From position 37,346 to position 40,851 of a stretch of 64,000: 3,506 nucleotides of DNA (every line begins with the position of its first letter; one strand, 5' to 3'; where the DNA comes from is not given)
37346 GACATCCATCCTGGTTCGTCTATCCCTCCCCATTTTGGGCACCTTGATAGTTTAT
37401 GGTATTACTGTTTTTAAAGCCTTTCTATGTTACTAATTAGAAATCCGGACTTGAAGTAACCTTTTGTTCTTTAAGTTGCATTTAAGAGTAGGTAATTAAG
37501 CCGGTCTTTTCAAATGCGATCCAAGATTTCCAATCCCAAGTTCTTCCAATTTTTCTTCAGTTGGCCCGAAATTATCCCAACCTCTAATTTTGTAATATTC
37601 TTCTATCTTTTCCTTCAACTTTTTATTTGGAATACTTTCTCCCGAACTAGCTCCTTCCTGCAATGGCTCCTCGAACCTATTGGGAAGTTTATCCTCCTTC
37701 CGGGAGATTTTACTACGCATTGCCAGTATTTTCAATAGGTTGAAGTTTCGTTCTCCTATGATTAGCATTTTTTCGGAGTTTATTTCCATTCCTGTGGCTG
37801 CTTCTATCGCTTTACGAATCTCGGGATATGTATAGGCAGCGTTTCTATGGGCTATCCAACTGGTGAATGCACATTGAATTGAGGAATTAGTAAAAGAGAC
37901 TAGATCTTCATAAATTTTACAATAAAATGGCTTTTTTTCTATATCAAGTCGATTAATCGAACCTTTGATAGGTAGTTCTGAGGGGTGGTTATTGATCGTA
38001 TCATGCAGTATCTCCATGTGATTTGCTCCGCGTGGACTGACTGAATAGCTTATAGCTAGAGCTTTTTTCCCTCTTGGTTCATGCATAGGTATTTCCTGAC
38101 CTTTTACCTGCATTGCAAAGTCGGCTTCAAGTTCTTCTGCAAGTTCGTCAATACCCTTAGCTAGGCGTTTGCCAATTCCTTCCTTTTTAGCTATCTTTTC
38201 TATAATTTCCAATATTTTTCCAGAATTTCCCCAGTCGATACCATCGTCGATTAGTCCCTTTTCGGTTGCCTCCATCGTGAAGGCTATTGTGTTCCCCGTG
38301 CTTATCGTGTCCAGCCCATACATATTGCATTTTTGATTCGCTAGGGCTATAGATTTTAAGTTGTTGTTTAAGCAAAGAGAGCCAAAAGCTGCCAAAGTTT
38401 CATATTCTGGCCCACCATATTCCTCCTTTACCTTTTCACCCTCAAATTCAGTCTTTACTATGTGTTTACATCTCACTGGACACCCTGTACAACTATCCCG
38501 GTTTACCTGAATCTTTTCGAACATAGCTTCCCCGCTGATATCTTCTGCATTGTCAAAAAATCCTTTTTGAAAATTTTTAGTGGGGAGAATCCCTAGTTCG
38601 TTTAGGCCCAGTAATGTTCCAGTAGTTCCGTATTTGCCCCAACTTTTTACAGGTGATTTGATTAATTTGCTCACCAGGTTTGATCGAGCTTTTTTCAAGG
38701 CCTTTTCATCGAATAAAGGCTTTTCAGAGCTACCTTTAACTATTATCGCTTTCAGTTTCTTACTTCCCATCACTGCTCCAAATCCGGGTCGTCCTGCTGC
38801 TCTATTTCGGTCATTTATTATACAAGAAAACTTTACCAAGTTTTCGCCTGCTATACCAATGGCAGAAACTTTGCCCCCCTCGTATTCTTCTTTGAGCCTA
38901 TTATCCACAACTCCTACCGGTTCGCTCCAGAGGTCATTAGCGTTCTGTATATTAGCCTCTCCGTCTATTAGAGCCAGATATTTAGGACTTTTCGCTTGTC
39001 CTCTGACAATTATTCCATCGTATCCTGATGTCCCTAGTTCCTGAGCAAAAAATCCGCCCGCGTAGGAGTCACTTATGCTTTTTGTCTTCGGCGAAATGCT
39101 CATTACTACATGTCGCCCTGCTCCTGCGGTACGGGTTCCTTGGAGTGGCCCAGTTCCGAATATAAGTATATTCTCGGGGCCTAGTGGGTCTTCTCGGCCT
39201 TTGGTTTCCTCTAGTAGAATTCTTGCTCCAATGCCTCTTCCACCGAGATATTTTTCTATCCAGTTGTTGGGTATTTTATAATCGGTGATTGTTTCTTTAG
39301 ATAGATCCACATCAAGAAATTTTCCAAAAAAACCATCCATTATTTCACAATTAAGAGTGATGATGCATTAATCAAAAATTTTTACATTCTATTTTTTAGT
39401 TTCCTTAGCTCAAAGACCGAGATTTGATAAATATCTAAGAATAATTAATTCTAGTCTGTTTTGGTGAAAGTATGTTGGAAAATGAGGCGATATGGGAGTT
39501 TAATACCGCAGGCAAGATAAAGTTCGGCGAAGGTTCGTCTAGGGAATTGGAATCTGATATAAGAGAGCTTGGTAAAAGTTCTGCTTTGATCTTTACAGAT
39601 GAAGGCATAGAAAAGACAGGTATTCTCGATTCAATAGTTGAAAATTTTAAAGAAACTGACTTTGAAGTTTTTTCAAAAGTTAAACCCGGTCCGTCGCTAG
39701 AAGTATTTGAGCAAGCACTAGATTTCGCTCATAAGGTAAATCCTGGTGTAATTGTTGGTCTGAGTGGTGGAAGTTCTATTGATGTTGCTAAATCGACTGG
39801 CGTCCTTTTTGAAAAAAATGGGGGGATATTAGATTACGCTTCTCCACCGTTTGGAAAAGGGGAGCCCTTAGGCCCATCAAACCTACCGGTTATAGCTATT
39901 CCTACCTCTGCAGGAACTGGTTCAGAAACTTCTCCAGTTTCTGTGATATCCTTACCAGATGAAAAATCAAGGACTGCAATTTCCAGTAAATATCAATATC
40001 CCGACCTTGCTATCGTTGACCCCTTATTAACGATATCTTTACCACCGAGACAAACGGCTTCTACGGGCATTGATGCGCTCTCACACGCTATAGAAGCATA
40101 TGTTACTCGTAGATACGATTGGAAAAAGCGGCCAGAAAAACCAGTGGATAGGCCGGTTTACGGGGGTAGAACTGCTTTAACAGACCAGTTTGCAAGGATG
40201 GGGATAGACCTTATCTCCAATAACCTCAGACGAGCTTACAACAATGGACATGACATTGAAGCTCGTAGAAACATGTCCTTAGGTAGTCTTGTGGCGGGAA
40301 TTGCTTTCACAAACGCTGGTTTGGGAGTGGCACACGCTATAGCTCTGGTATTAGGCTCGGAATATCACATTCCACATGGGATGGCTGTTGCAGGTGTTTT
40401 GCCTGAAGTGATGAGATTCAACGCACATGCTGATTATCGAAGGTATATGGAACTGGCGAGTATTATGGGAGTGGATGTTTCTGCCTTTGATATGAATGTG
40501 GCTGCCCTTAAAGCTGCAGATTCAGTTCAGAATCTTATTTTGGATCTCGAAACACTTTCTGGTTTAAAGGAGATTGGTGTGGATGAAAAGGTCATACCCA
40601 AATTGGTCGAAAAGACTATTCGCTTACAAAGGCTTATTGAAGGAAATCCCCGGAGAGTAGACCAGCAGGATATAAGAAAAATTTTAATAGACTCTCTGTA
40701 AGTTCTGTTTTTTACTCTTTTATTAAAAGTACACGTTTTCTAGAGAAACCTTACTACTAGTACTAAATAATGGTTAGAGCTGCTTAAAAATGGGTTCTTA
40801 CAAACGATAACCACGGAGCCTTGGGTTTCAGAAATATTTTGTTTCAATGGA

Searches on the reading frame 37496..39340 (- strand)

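Call 76: search_protein_families(library=pfam, proteins=[window:37496-39340:-], max_evalue=0.001)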
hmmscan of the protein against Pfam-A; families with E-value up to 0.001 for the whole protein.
window:37496-39340:- (614 aa): 2 families
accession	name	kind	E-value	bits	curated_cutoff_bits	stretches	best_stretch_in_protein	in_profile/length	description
PF01314.23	AFOR_C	-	7.8e-118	394.4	27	1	220-603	4-385/385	Aldehyde ferredoxin oxidoreductase, domains 2 & 3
PF02730.20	AFOR_N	-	1.2e-69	234.5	29.8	1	6-203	1-198/199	Aldehyde ferredoxin oxidoreductase, N-terminal domain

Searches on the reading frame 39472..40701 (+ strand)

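Call 76: search_protein_families(library=pfam, proteins=[window:39472-40701:+], max_evalue=0.001)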
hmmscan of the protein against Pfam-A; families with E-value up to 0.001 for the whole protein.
window:39472-40701:+ (409 aa): 3 families
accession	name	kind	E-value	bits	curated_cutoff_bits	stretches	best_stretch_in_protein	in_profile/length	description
PF25137.1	ADH_Fe_C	-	7.3e-49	166.5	27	1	234-407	22-192/194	Fe-containing alcohol dehydrogenase family, C-terminal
PF00465.25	Fe-ADH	-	1.1e-40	139.4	31.3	1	15-184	3-168/168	Iron-containing alcohol dehydrogenase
PF13685.12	Fe-ADH_2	-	3.5e-08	34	28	1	18-110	2-94/149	Iron-containing alcohol dehydrogenase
